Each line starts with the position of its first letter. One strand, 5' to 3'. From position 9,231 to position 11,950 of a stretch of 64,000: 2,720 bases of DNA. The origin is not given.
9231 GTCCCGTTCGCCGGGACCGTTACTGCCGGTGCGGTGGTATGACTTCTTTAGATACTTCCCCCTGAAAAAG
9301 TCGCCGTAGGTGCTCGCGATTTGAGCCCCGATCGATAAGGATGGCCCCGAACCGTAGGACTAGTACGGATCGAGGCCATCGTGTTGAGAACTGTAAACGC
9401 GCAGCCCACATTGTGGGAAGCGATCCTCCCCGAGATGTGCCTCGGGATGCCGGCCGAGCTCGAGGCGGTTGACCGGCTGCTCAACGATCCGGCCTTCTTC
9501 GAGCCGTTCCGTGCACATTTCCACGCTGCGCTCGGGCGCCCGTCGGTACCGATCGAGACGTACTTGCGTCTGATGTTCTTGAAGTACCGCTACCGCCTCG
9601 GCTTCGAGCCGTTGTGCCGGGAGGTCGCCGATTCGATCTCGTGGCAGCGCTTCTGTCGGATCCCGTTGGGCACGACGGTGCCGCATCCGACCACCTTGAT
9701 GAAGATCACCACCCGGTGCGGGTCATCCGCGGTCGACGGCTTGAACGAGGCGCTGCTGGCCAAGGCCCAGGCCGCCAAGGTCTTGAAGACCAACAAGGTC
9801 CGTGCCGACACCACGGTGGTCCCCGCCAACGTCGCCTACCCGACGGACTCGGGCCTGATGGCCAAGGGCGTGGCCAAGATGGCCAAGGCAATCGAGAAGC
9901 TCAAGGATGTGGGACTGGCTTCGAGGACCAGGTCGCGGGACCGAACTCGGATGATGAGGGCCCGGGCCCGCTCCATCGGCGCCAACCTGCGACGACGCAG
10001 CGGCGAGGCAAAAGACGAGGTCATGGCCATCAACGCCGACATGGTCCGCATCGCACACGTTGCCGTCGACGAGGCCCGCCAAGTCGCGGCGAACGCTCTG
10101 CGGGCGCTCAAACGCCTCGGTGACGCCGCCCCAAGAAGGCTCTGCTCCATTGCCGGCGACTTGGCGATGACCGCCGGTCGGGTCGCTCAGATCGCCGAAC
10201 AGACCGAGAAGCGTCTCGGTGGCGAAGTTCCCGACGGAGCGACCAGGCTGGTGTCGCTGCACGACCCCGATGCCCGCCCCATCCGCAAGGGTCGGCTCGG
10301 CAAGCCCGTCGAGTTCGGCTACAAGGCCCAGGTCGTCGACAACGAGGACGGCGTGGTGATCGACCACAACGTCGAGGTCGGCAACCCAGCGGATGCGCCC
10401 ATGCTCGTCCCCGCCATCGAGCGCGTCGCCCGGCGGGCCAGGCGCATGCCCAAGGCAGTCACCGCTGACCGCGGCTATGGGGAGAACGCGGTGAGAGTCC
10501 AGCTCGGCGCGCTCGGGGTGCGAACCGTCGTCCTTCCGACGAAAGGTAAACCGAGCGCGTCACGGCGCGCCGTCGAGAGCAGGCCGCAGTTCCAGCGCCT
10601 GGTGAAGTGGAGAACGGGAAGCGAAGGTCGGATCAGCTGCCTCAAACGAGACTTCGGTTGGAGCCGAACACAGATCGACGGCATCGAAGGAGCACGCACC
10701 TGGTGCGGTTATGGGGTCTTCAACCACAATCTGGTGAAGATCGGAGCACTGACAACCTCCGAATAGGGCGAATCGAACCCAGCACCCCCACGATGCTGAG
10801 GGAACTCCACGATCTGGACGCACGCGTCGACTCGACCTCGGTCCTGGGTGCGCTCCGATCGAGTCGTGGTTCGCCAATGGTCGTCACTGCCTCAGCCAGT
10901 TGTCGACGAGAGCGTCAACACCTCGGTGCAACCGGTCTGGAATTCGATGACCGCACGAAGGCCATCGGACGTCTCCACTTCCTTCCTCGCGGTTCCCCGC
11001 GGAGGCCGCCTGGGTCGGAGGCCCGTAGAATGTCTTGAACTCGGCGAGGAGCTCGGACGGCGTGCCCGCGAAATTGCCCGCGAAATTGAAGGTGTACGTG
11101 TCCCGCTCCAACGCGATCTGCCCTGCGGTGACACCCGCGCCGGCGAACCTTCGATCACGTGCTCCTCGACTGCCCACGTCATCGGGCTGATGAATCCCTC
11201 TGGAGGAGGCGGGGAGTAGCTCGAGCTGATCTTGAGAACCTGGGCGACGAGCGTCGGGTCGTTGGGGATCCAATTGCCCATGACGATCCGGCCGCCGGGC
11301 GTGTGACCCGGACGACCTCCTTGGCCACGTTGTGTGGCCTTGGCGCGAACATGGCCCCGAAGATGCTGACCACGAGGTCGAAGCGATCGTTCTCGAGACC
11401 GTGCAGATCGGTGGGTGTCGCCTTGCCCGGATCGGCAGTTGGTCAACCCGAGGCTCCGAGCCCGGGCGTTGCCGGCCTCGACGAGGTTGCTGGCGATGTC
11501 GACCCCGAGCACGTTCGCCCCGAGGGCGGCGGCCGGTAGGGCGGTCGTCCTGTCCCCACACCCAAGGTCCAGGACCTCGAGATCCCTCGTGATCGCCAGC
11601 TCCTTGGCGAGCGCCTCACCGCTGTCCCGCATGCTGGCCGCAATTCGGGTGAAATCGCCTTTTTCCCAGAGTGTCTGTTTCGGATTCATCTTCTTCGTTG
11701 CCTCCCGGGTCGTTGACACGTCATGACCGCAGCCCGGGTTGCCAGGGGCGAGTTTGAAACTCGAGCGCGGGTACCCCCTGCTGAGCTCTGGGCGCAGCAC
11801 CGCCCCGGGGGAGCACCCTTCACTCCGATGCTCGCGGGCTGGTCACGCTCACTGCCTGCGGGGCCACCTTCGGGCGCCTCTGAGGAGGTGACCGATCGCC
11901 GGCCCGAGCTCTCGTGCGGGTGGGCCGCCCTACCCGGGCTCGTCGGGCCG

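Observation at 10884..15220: Four consecutive genes carry at least 14 reading-frame switches but no in-frame stops that I could see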

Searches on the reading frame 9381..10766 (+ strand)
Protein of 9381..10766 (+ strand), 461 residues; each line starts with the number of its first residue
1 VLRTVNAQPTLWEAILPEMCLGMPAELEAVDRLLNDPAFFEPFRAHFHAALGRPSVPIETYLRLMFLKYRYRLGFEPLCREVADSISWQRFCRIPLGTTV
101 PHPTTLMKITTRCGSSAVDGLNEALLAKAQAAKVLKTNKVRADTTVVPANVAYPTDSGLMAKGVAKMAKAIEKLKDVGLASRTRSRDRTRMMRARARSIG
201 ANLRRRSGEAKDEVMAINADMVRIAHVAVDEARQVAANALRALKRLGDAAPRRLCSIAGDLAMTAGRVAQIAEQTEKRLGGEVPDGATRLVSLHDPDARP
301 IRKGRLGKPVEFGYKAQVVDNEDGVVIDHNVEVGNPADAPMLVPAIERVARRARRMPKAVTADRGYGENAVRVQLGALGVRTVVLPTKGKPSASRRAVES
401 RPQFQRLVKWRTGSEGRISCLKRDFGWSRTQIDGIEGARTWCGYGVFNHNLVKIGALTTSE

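Call 51: search_protein_families(library=pfam, proteins=[window:9381-10766:+], max_evalue=0.001)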
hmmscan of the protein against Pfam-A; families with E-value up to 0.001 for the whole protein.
window:9381-10766:+ (461 aa): 2 families
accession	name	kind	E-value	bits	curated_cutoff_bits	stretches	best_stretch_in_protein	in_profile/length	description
PF05598.16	DUF772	-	1.4e-12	47.8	23.1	1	52-113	1-64/74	Transposase domain (DUF772)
PF01609.27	DDE_Tnp_1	-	1.1e-07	32.3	23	1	310-443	32-192/200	Transposase DDE domain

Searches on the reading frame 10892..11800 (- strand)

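Call 51: search_protein_families(library=pfam, proteins=[window:10892-11800:-], max_evalue=0.001)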
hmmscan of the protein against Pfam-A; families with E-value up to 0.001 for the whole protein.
window:10892-11800:- (302 aa): 3 families
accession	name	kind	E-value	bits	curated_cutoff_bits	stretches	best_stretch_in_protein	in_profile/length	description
PF13649.12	Methyltransf_25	-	1.9e-06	28.9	27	1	76-131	1-57/97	Methyltransferase domain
PF13847.12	Methyltransf_31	-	1.9e-06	28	27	1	71-130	2-64/145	Methyltransferase domain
PF08241.18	Methyltransf_11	-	0.00023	22.2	21.2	1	77-128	1-50/95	Methyltransferase domain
